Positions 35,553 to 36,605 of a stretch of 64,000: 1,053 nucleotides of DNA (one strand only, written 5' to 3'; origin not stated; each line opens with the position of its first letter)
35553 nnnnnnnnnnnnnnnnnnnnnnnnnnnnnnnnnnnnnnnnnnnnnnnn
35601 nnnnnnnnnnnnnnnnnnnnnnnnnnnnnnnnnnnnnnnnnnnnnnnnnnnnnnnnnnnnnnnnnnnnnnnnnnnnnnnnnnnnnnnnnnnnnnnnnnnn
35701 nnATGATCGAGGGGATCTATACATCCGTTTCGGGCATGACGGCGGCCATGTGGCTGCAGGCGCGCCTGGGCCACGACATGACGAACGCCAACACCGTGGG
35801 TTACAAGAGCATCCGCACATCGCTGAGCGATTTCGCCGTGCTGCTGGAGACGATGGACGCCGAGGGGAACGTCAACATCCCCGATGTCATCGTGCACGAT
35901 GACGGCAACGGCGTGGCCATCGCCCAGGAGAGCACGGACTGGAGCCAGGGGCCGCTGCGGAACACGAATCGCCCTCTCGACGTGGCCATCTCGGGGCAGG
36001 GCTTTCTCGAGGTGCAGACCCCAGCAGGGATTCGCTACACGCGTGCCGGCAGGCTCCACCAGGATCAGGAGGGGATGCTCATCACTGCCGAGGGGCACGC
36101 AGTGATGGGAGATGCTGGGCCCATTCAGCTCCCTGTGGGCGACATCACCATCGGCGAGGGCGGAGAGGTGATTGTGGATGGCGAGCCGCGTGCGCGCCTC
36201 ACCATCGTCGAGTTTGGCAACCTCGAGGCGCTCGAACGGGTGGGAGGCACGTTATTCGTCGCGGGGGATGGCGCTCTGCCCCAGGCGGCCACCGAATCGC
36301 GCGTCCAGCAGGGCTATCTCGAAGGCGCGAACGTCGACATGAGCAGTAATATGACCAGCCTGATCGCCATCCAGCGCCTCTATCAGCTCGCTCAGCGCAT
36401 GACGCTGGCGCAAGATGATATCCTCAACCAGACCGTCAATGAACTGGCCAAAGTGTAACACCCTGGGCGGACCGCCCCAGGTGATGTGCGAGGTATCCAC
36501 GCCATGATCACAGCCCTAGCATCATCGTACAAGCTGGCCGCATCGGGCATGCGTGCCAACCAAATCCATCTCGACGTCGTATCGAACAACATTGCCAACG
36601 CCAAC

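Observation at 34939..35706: Sortase-sorted (LPVTG) secreted protein translationally coupled to flgF inside the flagellar structural operon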

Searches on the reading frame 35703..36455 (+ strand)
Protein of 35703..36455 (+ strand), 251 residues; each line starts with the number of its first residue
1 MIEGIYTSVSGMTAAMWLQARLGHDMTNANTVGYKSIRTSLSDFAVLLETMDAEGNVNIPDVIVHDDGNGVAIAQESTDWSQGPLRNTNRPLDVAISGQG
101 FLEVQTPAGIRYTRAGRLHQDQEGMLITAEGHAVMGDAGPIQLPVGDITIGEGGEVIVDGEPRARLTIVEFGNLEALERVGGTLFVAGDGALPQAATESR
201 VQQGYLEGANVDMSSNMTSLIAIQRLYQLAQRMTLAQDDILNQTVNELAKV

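Call 5: search_protein_families(library=pfam, proteins=[window:35703-36455:+], max_evalue=1)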
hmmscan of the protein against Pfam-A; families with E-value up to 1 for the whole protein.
window:35703-36455:+ (251 aa): 2 families
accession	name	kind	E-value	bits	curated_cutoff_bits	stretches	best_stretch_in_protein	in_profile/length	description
PF22692.1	LlgE_F_G_D1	-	3e-13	50.1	27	1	95-157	1-63/64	Flagellar hook protein FlgE/F/G D1 domain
PF06429.18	Flg_bbr_C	-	1e-10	41.4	23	1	202-246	1-45/46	Flagellar basal body rod FlgEFG protein C-terminal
